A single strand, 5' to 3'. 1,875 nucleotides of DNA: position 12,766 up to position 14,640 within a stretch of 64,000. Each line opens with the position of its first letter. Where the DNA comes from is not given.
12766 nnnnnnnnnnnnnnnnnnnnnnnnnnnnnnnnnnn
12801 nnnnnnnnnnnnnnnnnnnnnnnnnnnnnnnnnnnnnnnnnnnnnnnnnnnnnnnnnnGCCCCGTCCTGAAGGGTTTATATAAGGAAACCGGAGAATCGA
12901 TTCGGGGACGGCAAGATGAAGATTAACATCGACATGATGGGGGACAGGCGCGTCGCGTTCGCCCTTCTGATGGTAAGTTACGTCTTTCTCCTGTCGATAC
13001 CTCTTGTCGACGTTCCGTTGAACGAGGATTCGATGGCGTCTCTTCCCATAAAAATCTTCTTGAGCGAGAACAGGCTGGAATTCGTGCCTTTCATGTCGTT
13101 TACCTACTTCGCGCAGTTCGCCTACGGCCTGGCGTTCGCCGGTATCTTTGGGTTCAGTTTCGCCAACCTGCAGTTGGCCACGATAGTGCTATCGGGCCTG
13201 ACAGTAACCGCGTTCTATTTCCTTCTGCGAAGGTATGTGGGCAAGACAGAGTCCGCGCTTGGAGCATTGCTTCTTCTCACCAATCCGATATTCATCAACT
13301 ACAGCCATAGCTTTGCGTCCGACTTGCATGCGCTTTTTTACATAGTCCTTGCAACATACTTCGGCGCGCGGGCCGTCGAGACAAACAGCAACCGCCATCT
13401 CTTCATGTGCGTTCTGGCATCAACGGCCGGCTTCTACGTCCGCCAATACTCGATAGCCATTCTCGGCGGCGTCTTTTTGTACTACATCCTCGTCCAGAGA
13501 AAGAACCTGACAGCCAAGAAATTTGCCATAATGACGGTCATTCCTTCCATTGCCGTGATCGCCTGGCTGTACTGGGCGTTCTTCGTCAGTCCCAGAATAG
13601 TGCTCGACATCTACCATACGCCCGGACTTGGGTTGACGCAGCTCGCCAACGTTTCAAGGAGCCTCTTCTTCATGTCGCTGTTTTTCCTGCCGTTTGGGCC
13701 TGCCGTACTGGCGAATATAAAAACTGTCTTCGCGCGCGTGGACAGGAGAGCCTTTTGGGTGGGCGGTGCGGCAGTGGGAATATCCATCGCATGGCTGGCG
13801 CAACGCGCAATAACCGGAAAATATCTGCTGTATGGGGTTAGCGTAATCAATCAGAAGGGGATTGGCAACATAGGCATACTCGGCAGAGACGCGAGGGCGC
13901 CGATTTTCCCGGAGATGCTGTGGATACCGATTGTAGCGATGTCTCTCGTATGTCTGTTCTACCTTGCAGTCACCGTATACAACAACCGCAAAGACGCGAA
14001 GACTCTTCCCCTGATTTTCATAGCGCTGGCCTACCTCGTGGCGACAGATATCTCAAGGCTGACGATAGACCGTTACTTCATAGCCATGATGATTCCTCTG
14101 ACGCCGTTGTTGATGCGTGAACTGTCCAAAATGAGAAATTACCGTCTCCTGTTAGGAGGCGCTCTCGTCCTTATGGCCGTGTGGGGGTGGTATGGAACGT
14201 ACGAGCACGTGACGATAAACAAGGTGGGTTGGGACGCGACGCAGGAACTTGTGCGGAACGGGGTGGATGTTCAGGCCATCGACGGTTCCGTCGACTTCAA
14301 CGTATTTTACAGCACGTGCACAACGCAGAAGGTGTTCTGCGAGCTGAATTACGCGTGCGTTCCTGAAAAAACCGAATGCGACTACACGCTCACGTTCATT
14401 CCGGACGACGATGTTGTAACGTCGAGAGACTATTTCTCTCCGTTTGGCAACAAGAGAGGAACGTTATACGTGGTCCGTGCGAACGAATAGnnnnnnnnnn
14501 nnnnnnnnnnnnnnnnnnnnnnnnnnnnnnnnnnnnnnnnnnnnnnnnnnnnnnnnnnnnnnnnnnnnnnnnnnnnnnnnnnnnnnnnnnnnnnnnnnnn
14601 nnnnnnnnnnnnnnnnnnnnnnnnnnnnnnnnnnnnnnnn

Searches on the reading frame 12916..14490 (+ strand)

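Call 8: search_protein_families(library=ncbifam, proteins=[window:12916-14490:+], max_evalue=0.00001)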
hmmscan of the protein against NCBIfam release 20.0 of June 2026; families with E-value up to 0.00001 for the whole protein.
window:12916-14490:+ (524 aa): 0 families

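Call 13: search_protein_families(library=pfam, proteins=[window:12916-14490:+], max_evalue=0.00001)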
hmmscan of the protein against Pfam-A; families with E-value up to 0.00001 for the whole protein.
window:12916-14490:+ (524 aa): 1 family
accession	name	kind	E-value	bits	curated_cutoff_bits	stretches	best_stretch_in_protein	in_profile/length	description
PF13231.12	PMT_2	-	8.8e-16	59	26.1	1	74-220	13-160/160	Dolichyl-phosphate-mannose-protein mannosyltransferase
